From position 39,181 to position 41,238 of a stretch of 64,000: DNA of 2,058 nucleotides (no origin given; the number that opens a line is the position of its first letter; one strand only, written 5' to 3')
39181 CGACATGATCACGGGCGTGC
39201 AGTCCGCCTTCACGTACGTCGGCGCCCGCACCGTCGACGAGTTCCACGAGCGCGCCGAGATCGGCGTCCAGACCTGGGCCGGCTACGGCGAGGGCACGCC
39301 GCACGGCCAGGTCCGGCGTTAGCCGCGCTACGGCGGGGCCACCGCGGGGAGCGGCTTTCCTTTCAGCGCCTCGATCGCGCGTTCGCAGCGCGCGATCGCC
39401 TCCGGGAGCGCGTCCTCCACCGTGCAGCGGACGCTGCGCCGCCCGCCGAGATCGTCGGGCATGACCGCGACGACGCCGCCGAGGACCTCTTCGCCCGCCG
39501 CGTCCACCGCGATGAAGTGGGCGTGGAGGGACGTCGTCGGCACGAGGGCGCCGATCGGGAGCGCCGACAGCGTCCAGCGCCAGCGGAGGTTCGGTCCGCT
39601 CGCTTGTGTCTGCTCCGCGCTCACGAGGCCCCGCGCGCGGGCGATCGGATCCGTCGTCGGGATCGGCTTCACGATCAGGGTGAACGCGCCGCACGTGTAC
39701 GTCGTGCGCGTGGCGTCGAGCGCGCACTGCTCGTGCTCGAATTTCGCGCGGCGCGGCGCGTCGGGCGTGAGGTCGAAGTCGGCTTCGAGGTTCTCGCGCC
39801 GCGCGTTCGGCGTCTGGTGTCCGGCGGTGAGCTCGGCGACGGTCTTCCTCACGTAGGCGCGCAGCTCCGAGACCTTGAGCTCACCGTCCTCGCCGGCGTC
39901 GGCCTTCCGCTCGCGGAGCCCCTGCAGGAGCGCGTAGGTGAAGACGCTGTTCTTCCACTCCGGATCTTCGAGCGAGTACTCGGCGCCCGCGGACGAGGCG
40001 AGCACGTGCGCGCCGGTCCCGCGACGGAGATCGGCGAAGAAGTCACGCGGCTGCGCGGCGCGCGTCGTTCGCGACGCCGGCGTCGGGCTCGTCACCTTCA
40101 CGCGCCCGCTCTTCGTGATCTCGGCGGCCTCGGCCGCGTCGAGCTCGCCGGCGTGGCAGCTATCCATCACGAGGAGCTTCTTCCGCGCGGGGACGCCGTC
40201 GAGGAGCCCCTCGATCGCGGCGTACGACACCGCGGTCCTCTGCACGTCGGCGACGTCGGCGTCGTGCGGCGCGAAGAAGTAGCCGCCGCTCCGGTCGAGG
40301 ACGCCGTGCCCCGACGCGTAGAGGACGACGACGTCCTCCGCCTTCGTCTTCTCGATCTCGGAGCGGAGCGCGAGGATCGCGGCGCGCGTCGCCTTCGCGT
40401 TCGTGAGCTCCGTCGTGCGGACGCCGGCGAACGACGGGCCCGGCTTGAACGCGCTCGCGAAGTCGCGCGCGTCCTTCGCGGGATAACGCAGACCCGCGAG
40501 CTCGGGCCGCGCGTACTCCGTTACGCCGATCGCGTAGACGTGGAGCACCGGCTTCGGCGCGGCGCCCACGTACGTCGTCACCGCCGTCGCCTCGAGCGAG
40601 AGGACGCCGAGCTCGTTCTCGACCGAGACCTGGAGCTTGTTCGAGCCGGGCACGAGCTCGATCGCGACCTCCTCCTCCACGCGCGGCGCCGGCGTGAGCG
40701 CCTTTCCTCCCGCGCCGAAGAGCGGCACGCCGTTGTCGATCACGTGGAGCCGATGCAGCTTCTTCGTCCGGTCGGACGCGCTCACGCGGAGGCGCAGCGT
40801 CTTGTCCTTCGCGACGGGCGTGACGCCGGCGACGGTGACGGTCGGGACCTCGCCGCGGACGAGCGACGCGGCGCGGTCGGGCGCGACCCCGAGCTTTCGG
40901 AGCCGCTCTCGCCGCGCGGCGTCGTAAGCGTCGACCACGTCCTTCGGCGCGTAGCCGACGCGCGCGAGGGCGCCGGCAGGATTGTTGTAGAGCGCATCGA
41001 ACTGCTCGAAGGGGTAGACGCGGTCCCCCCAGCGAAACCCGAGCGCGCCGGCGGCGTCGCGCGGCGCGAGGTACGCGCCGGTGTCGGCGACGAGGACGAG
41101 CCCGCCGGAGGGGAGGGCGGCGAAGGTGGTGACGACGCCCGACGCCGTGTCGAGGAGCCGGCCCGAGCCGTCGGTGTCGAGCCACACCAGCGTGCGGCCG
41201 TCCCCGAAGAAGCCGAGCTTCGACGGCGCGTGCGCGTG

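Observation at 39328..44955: Approximately 1,875-aa periplasmic lipoprotein combining very long WD40/beta-propeller arrays with a C-terminal caspase (C14) domain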

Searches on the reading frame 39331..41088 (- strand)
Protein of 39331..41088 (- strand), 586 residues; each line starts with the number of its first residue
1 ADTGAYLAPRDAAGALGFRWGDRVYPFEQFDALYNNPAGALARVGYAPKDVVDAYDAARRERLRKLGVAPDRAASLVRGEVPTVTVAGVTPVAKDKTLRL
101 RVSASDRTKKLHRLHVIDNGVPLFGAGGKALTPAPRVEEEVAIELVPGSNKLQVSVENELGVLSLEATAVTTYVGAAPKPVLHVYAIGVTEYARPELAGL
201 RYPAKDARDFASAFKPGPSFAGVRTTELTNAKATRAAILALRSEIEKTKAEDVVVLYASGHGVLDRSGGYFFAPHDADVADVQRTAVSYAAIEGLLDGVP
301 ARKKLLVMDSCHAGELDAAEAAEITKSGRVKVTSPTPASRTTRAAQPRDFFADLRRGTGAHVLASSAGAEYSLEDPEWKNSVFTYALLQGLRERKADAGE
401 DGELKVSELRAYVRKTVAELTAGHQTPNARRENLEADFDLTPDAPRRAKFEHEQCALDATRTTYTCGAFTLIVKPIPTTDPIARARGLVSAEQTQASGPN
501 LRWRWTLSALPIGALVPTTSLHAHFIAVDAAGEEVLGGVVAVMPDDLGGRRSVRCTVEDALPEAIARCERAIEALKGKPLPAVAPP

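Call 7: search_solved_structures(query=window:39331-41088:-, max_evalue=1, show_alignments=2)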
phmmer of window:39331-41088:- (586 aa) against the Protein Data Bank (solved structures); distinct sequences matched with E-value up to 1: 1.
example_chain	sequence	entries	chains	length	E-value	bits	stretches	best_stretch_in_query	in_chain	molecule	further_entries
6w8s_A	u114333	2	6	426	0.33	12.9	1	239-327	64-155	Metacaspase-4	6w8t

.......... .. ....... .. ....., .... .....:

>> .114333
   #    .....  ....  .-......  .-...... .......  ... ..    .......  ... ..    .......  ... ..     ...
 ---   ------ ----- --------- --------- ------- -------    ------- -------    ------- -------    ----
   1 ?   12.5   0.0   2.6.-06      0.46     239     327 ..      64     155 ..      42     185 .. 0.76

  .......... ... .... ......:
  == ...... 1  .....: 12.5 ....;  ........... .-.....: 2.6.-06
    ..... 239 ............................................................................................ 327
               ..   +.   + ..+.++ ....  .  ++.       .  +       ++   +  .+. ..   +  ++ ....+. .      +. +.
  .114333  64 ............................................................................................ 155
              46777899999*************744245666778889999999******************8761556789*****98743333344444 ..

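Call 8: find_homologous_proteins(query=window:39331-41088:-)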
Query window:39331-41088:- (586 aa): 94 proteins with E <= 0.001 among 8000 candidates.
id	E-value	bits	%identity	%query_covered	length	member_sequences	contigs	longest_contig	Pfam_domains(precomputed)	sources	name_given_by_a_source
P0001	1.2e-92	330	44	74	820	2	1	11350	PF25168.2,PF24105.2,PF24805.2,PF23342.2,PF24817.2,PF00656.28,PF25460.2,PF00400.39,PF23414.2,PF23410.5,PF25174.2,PF24814.2,PF23381.2,PF25173.2,PF25171.2,PF12894.14,PF25175.2,PF24796.2,PF07676.19,PF24780.2,PF23409.2,PF25172.2,PF26549.1,PF25391.2,PF24807.2,PF25047.1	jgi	jgi:WD40 repeat protein/uncharacterized caspase-like protein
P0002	5.5e-92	328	44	74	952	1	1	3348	PF25168.2,PF23586.3,PF24105.2,PF24805.2,PF25048.2,PF23342.2,PF24817.2,PF10584.15,PF23393.3,PF24797.2,PF20426.5,PF00656.28,PF25460.2,PF00400.39,PF23414.2,PF25178.1,PF23410.5,PF23775.2,PF25174.2,PF24814.2,PF23381.2,PF25173.2,PF25171.2,PF12894.14,PF25175.2,PF24796.2,PF07676.19,PF24780.2,PF23409.2,PF237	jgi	jgi:WD40 repeat protein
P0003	5.0e-90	321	43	74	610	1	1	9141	PF25168.2,PF24105.2,PF24805.2,PF25048.2,PF24017.3,PF24817.2,PF23393.3,PF20426.5,PF00656.28,PF00400.39,PF23414.2,PF25178.1,PF25174.2,PF24814.2,PF23381.2,PF25173.2,PF25171.2,PF12894.14,PF25175.2,PF24796.2,PF24780.2,PF25172.2,PF24782.3,PF25391.2,PF23869.2,PF24807.2,PF25047.1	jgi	jgi:hypothetical protein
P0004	9.8e-90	320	42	72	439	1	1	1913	PF00656.28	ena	-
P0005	1.5e-89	320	41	74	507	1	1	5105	PF00656.28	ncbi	-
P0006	2.5e-89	319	43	74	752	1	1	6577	PF25168.2,PF25174.2,PF24814.2,PF24105.2,PF24805.2,PF23381.2,PF25173.2,PF12894.14,PF25175.2,PF24817.2,PF24796.2,PF24780.2,PF25172.2,PF24782.3,PF25391.2,PF00656.28,PF24807.2,PF25047.1,PF00400.39,PF23414.2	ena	-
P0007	1.4e-88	316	41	74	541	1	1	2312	PF25168.2,PF25174.2,PF24814.2,PF24105.2,PF24805.2,PF23381.2,PF25173.2,PF25175.2,PF24817.2,PF24780.2,PF25172.2,PF25391.2,PF00656.28,PF24807.2,PF00400.39,PF23414.2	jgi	jgi:uncharacterized caspase-like protein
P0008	5.4e-88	314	41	74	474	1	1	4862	PF00656.28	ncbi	-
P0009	1.4e-87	313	41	74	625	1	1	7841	PF25168.2,PF25174.2,PF24814.2,PF24105.2,PF23381.2,PF25173.2,PF12894.14,PF25175.2,PF24817.2,PF24780.2,PF23393.3,PF25172.2,PF25391.2,PF00656.28,PF23869.2,PF24807.2,PF25047.1,PF00400.39,PF23414.2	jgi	jgi:uncharacterized caspase-like protein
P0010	2.3e-87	312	39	74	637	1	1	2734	PF25168.2,PF25174.2,PF24814.2,PF23381.2,PF25173.2,PF25175.2,PF24817.2,PF24780.2,PF23393.3,PF25172.2,PF24782.3,PF25391.2,PF00656.28,PF24807.2,PF25047.1,PF00400.39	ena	-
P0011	2.8e-87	312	40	74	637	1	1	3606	PF25178.1,PF25168.2,PF25174.2,PF24814.2,PF23381.2,PF25173.2,PF12894.14,PF25175.2,PF24817.2,PF24780.2,PF23393.3,PF25172.2,PF24782.3,PF25391.2,PF00656.28,PF24807.2,PF25047.1,PF00400.39,PF23414.2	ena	-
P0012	3.5e-87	312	41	74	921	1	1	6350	PF25168.2,PF23586.3,PF24105.2,PF24805.2,PF25048.2,PF24017.3,PF23342.2,PF24817.2,PF23393.3,PF00656.28,PF00400.39,PF23414.2,PF25178.1,PF23410.5,PF25174.2,PF24814.2,PF23381.2,PF25173.2,PF25171.2,PF12894.14,PF25175.2,PF24796.2,PF24780.2,PF23409.2,PF23761.2,PF25172.2,PF24782.3,PF25391.2,PF23869.2,PF24807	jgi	-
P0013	3.7e-87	312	41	74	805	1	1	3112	PF25168.2,PF25174.2,PF24814.2,PF24105.2,PF24805.2,PF23381.2,PF25173.2,PF25171.2,PF12894.14,PF25175.2,PF24817.2,PF24796.2,PF24780.2,PF23393.3,PF25172.2,PF25391.2,PF00656.28,PF23869.2,PF24807.2,PF25047.1,PF00400.39,PF23414.2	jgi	jgi:uncharacterized caspase-like protein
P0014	5.7e-87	311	40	74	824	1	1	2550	PF25168.2,PF25174.2,PF24814.2,PF24805.2,PF25048.2,PF23381.2,PF24017.3,PF25173.2,PF12894.14,PF25175.2,PF24817.2,PF24796.2,PF24780.2,PF23393.3,PF25172.2,PF24782.3,PF25391.2,PF00656.28,PF24807.2,PF25047.1,PF00400.39,PF23414.2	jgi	jgi:WD40 repeat protein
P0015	1.1e-86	310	40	74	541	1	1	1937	PF25168.2,PF25174.2,PF24814.2,PF23381.2,PF25173.2,PF12894.14,PF25175.2,PF24817.2,PF25172.2,PF25391.2,PF00656.28,PF24807.2,PF00400.39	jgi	jgi:uncharacterized caspase-like protein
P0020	2.6e-86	309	40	74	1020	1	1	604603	PF25168.2,PF24105.2,PF24805.2,PF17005.12,PF25048.2,PF24017.3,PF23342.2,PF13570.14,PF24817.2,PF02239.23,PF23798.2,PF23393.3,PF23389.2,PF20426.5,PF00656.28,PF25460.2,PF00400.39,PF11715.17,PF23414.2,PF25178.1,PF23410.5,PF23775.2,PF25174.2,PF24814.2,PF23381.2,PF25173.2,PF23383.2,PF25171.2,PF12894.14,PF2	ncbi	-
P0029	3.1e-84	302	40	74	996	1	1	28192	PF25168.2,PF24105.2,PF24805.2,PF25048.2,PF24817.2,PF00656.28,PF25460.2,PF00400.39,PF23414.2,PF23410.5,PF25174.2,PF24814.2,PF23381.2,PF25173.2,PF25171.2,PF12894.14,PF25175.2,PF24796.2,PF07676.19,PF24780.2,PF25172.2,PF24782.3,PF25391.2,PF24807.2,PF25047.1,PF26550.2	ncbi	ncbi:MAG: caspase family protein [Nitrospirota bacterium]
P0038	1.6e-81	293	38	72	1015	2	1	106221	PF25168.2,PF23586.3,PF24105.2,PF24805.2,PF25048.2,PF24017.3,PF23342.2,PF24817.2,PF23798.2,PF23393.3,PF23389.2,PF23609.2,PF20426.5,PF00656.28,PF25460.2,PF00400.39,PF23414.2,PF25178.1,PF23410.5,PF23775.2,PF25174.2,PF24814.2,PF23381.2,PF25173.2,PF23383.2,PF25171.2,PF12894.14,PF25175.2,PF24796.2,PF24780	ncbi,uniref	ncbi:caspase family protein [Reichenbachiella sp. MALMAid0571]|uniref:caspase family protein n=1 Tax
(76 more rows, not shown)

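Call 30: find_encoding_contigs(protein=P0020, flank=6000, max_places=2)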
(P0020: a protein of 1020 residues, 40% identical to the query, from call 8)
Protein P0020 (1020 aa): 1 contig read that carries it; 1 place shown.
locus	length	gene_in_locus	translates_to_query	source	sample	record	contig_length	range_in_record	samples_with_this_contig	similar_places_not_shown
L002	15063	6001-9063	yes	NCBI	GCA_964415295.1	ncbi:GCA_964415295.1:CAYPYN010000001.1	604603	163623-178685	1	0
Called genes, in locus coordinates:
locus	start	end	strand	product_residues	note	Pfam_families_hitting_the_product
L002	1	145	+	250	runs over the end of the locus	PF20260:PUA_4, PF04452:Methyltrans_RNA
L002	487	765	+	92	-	PF00216:Bac_DNA_binding, PF18291:HU-HIG, PF14908:HU-CCDC81_euk_1 (weak)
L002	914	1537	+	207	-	PF00551:Formyl_trans_N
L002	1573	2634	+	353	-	PF03783:CsgG, PF16539:FlgT_M (weak), PF13036:LpoB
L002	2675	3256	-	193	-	-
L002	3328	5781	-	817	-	PF00133:tRNA-synt_1, PF09334:tRNA-synt_1g, PF13603:tRNA-synt_1_2, PF00133:tRNA-synt_1, PF08264:Anticodon_1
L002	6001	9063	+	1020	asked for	PF13570:Beta-prop_ACSF4, PF23381:Beta-prop_IFT122_1st, PF24782:WD40_MABP1-WDR62_2nd, PF24807:WD40_CDC20-Fz, PF24814:WD40_Prp19, PF25168:Beta-prop_WDR36-Utp21_2nd, PF25172:Beta-prop_WDR3_2nd, PF25173:Beta-prop_WDR3_1st, +70 more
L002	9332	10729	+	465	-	PF00180:Iso_dh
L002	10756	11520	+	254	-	-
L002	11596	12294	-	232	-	PF03575:Peptidase_S51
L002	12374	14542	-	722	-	PF09371:Tex_N, PF22706:Tex_central_region, PF14639:YqgF, PF16921:Tex_YqgF, PF14635:HHH_7 (weak), PF12836:HHH_3, PF17674:HHH_9, PF00575:S1, +1 more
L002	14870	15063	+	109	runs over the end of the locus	-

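Call 31: find_encoding_contigs(protein=P0038, flank=6000, max_places=2)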
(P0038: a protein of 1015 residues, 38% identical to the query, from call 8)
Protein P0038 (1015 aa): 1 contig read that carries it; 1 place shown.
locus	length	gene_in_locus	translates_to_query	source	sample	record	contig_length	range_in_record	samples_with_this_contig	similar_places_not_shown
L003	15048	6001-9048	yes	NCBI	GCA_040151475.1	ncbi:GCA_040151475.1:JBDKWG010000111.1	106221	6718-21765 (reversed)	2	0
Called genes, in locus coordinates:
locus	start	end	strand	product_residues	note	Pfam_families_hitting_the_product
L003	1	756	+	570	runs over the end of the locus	PF12771:SusD-like_2, PF14322:SusD-like_3, PF07980:SusD_RagB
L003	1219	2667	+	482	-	PF02554:CstA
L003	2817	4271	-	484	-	PF01408:GFO_IDH_MocA, PF19051:GFO_IDH_MocA_C2, PF22725:GFO_IDH_MocA_C3 (faint)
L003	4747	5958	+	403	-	PF25575:TPR_BSK1_C (faint), PF13432:TPR_16 (faint), PF13181:TPR_8 (faint), PF13428:TPR_14 (faint), PF00515:TPR_1, PF07719:TPR_2 (weak), PF13424:TPR_12 (weak), PF13414:TPR_11 (weak), +1 more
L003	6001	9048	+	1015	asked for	PF23414:Beta-prop_EML_2, PF24782:WD40_MABP1-WDR62_2nd, PF25172:Beta-prop_WDR3_2nd, PF25174:Beta-prop_THOC3, PF24105:Beta-prop_CAF1B_HIR1, PF25047:Beta-prop_TEP1_2nd, PF24807:WD40_CDC20-Fz, PF25175:Beta-prop_WDR5, +51 more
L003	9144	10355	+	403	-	PF13181:TPR_8 (faint), PF07719:TPR_2 (faint), PF13424:TPR_12 (faint), PF13428:TPR_14 (faint), PF13432:TPR_16 (faint), PF14559:TPR_19 (faint), PF00515:TPR_1 (weak)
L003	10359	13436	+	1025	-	PF00400:WD40, PF24782:WD40_MABP1-WDR62_2nd, PF25172:Beta-prop_WDR3_2nd, PF25047:Beta-prop_TEP1_2nd, PF25175:Beta-prop_WDR5, PF00400:WD40, PF23381:Beta-prop_IFT122_1st, PF24017:Beta-prop_SCAP, +47 more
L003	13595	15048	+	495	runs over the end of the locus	PF12894:ANAPC4_WD40 (faint), PF23414:Beta-prop_EML_2, PF24814:WD40_Prp19, PF24807:WD40_CDC20-Fz (weak), PF23409:Beta-prop_EML (weak), PF23381:Beta-prop_IFT122_1st, PF25171:Beta-prop_WDR36-Utp21_1st (weak), PF25174:Beta-prop_THOC3, +6 more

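Call 32: predict_structure(alignment_id=A1)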
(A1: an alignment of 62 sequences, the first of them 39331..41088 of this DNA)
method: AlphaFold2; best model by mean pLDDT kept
length: 586 residues; sequences in the alignment: 62
mean_pLDDT: 77.0   pTM: 0.74
mean pLDDT of the five models: 77.0, 75.9, 75.8, 75.3, 74.1
residues with pLDDT >= 90: 286; 70-90: 105; 50-70: 47; < 50: 148
segments of 3 or more residues with pLDDT < 50: 1-3, 328-344, 447-459, 468-522, 534-537, 539-565, 567-586
pLDDT, mean of each block of 10 residues (from residue 1): 65 76 77 83 89 87 80 70 95 97 96 96 96 98 97 94 91 96 98 95 98 94 98 98 98 98 89 97 95 96 96 71 58 44 59 79 88 94 97 95 94 96 89 77 56 44 47 43 43 38 43 37 49 48 40 36 48 46 40
secondary structure, 60 per line:
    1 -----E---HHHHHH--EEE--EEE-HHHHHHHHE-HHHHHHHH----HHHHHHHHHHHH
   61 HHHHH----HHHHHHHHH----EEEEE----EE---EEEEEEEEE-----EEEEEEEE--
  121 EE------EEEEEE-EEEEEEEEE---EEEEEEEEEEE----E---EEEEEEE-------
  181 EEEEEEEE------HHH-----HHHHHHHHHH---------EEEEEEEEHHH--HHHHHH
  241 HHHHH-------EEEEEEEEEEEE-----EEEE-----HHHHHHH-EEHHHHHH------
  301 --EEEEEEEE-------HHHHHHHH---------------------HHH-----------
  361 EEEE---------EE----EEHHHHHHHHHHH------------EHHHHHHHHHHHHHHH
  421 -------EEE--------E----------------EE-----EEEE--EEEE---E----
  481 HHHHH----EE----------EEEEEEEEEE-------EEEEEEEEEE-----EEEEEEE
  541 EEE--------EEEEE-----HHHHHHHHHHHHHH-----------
elements in order: H10-15 E18-20 E23-25 H27-34 H37-44 H49-65 H70-78 E83-87 E97-105 E111-118 E129-134 E136-144 E148-158 E167-173 E181-188 H203-212 E222-229 H235-245 E253-264 E270-273 H279-285 H289-294 E303-310 H318-325 E361-364 H382-392 H406-420 E428-430 E463-466 E469-472 H481-485 E502-511 E519-528 E534-543 E552-556 H562-575
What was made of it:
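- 40036..40143 (-): Disordered loop between the p20-like and p10-like parts (aa 1605-1640); candidate autoprocessing region with Lys1615, Arg1618, Lys1620, Arg1629, Arg1632 and Arg1637. pLDDT <50 at aa 1617-1633 (call 32).
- AF2 pLDDT >90 (call 32).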

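Call 34: fold_search(model_id=the predicted structure, library=pdb)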
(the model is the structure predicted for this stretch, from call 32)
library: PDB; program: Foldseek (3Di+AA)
matches with E <= 10: 1699; with E <= 0.001: 73
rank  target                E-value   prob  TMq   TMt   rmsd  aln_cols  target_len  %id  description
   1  8v4x_D                4.9e-10  1.00  0.31  0.48  21.0       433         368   12  Structure of MALT1 in complex with an allosteric inhibitor (released 2024-05-01)
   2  3uo8_C                4.9e-09  1.00  0.30  0.46  21.7       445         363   12  Crystal structure of the MALT1 paracaspase (P1 form) (released 2011-12-21)
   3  8v4x_C                7.3e-09  1.00  0.30  0.48  23.4       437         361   13  Structure of MALT1 in complex with an allosteric inhibitor (released 2024-05-01)
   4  8v4x_A                7.3e-09  1.00  0.30  0.46  21.3       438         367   13  Structure of MALT1 in complex with an allosteric inhibitor (released 2024-05-01)
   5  3uo8_B                7.7e-09  1.00  0.30  0.47  21.9       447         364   13  Crystal structure of the MALT1 paracaspase (P1 form) (released 2011-12-21)
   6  8v4x_B                1.2e-08  1.00  0.31  0.49  21.8       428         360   11  Structure of MALT1 in complex with an allosteric inhibitor (released 2024-05-01)
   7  4i1p_C                1.4e-08  1.00  0.31  0.47  20.7       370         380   13  Human MALT1 (caspase-IG3) in complex with activity based-probe (released 2014-07-09)
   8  3v4o_A                1.9e-08  1.00  0.31  0.72   8.3       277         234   16  Human MALT1 (caspase domain) in complex with an irreversible peptidic inhibitor (released 2012-03-14)
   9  7paw_B                2.7e-08  1.00  0.30  0.46  21.5       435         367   13  MALT1 in complex with compound 1 (released 2021-11-17)
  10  4ps0_A                3.0e-07  1.00  0.26  0.57  12.8       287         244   16  Caspase-8 specific unnatural amino acid peptides (released 2015-01-21)
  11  7ak0_B                5.0e-07  1.00  0.28  0.44  21.6       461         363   10  Human MALT1(329-729) in complex with a chromane urea containing inhibitor (released 2020-12-09)
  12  4jj8_A                5.3e-07  1.00  0.25  0.58   9.3       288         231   16  Caspase-3 specific unnatural amino acid peptides (released 2013-06-12)
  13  3v3k_A                6.2e-07  1.00  0.28  0.61   9.6       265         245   18  Human caspase 9 in complex with bacterial effector protein (released 2013-03-06)
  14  3v3k_E                7.8e-07  1.00  0.29  0.63   9.4       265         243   17  Human caspase 9 in complex with bacterial effector protein (released 2013-03-06)
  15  3v3k_I                7.8e-07  1.00  0.28  0.61   8.9       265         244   18  Human caspase 9 in complex with bacterial effector protein (released 2013-03-06)
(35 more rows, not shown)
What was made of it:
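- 39766..40557 (-): Caspase-like (Peptidase_C14) domain, aa 1467-1730. Catalytic His1550 (40306-40308) and Cys1600 (40156-40158). Acidic pocket candidates Asp1495, Asp1598, Glu1659/Glu1663. AF2 plus Foldseek to MALT1 and caspases (calls 32, 34).
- On Peptidase family C14 (clan CD; caspase, metacaspase, paracaspase, orthocaspase): Foldseek hits to MALT1 and caspases-3/7/8/9, probability 1.00 (calls 32, 34).
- Closest known: MALT1 paracaspase. Same: Best structural match to the protease module (Foldseek E=5e-10; TM 0.72 for the caspase domain alone, call 34).
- Foldseek MALT1 E=5e-10, TM 0.72 to the MALT1 caspase domain, and caspases-3/7/8/9 (call 34).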

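Call 35: find_encoding_contigs(protein=P0029, flank=6000, max_places=2)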
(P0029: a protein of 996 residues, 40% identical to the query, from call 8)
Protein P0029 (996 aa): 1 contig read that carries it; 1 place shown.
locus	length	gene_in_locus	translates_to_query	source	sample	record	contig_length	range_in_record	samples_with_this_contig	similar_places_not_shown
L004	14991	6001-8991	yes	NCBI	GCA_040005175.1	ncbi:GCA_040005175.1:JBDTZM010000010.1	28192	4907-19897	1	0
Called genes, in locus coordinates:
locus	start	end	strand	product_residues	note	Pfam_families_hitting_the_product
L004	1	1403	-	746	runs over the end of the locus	PF00656:Peptidase_C14, PF14326:DUF4384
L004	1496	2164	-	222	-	PF13490:zf-HC2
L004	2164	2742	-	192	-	PF04542:Sigma70_r2, PF04545:Sigma70_r4, PF08281:Sigma70_r4_2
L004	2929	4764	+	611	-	-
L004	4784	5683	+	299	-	-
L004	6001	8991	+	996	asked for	PF23381:Beta-prop_IFT122_1st, PF24817:WD40_WDHD1_1st, PF25173:Beta-prop_WDR3_1st, PF25174:Beta-prop_THOC3, PF25175:Beta-prop_WDR5, PF00400:WD40, PF25173:Beta-prop_WDR3_1st, PF24814:WD40_Prp19, +26 more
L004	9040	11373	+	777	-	-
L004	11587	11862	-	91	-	-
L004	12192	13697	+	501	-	-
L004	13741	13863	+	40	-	-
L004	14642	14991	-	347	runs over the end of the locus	PF06841:Phage_T4_gp19 (faint)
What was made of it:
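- In one Nitrospirota locus a second secreted-type C14 protein and an ECF sigma/anti-sigma pair lie nearby (call 35).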
